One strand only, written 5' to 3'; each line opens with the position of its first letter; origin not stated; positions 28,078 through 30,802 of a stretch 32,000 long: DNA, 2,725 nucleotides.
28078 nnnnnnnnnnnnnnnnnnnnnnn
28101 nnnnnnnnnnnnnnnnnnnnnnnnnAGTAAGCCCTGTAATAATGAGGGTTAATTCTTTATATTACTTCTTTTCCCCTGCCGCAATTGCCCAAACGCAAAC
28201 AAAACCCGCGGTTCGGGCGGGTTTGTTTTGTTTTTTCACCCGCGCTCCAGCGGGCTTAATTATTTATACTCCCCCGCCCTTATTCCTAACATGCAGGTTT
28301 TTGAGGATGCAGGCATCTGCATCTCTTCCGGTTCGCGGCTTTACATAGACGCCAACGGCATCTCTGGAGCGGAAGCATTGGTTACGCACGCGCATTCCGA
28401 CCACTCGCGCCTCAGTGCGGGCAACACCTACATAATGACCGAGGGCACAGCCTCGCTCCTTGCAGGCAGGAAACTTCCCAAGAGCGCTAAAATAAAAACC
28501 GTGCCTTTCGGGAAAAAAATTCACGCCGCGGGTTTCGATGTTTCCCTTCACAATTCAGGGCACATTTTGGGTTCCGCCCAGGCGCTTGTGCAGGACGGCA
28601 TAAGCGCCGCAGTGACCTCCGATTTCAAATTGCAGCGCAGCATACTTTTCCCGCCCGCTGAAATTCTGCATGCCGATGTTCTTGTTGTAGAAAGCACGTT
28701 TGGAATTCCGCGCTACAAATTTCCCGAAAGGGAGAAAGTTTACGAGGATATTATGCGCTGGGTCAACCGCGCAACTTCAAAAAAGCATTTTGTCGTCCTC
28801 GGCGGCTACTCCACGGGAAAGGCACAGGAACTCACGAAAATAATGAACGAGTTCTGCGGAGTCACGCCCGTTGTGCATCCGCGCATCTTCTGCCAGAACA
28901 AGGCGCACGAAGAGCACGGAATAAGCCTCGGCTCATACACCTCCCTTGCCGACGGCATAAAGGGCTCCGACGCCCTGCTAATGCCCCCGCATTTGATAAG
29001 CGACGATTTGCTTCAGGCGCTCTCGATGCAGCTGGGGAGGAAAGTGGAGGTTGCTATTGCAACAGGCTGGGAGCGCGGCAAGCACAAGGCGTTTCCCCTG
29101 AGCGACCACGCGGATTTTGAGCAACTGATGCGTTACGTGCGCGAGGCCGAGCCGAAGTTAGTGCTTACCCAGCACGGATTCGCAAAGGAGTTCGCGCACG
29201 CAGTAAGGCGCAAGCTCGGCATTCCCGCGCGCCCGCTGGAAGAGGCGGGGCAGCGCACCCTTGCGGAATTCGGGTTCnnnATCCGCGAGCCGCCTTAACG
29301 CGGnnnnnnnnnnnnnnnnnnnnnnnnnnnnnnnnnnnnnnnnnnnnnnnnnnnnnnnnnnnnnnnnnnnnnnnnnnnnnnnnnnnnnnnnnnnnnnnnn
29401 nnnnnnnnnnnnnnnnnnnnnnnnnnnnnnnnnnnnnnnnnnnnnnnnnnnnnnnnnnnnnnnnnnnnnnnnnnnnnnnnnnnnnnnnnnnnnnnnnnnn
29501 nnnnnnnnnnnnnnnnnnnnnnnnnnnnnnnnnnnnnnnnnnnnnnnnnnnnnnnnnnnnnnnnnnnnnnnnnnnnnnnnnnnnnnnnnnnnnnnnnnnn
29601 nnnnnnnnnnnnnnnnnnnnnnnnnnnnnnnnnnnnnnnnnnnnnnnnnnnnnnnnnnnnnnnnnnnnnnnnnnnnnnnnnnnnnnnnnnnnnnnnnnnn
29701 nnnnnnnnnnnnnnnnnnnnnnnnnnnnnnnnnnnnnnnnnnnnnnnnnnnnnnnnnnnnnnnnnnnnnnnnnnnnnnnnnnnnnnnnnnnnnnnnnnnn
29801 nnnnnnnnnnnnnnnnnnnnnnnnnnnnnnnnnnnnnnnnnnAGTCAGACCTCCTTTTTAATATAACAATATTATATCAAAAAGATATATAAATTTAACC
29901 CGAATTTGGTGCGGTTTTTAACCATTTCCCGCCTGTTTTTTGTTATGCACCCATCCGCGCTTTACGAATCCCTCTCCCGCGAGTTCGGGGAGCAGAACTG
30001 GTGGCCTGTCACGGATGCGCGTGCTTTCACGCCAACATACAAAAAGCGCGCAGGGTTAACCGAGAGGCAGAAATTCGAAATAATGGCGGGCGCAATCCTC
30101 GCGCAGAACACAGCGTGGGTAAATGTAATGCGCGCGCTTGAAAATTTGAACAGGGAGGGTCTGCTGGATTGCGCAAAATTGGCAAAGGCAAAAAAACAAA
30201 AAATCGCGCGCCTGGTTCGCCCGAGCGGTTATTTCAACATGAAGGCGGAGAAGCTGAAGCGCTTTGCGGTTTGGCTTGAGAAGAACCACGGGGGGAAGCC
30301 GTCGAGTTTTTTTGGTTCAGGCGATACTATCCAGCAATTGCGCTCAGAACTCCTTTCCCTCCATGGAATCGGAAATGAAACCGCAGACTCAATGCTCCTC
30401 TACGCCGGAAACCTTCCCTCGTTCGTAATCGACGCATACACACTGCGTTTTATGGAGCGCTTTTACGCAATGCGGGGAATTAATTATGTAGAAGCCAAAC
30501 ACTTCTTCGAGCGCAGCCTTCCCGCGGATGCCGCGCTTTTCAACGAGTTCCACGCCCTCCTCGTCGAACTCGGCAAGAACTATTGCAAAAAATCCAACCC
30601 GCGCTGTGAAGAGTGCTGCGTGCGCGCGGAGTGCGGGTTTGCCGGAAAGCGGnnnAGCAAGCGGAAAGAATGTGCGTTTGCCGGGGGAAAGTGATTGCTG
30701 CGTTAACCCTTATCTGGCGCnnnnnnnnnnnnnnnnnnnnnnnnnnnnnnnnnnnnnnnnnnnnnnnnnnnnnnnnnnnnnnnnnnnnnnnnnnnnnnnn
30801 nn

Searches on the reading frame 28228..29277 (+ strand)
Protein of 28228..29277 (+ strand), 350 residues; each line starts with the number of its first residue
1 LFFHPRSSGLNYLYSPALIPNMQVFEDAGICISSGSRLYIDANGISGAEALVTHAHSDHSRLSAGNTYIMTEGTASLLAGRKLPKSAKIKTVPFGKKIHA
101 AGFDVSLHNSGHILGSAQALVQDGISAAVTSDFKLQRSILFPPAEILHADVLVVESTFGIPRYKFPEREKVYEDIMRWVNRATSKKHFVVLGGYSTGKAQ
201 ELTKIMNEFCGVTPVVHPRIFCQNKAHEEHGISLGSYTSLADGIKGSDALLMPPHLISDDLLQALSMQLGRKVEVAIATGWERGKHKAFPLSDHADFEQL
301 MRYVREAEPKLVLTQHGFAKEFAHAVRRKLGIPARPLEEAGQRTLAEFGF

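Call 24: search_protein_families(library=pfam, proteins=[window:28228-29277:+], max_evalue=0.01)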
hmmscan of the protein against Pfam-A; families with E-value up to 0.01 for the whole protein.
window:28228-29277:+ (350 aa): 1 family
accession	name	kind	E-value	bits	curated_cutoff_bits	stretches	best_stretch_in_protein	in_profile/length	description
PF07521.17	RMMBL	-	4.1e-06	27.1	21.6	1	289-329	11-55/63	Zn-dependent metallo-hydrolase RNA specificity domain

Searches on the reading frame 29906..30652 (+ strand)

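Call 53: search_protein_families(library=pfam, proteins=[window:29906-30652:+], max_evalue=0.01)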
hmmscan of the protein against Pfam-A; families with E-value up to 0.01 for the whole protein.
window:29906-30652:+ (249 aa): 1 family
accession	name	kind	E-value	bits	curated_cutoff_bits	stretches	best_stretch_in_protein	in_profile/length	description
PF00730.31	HhH-GPD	-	3.5e-11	43.8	26.2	1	62-203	2-104/108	HhH-GPD superfamily base excision DNA repair protein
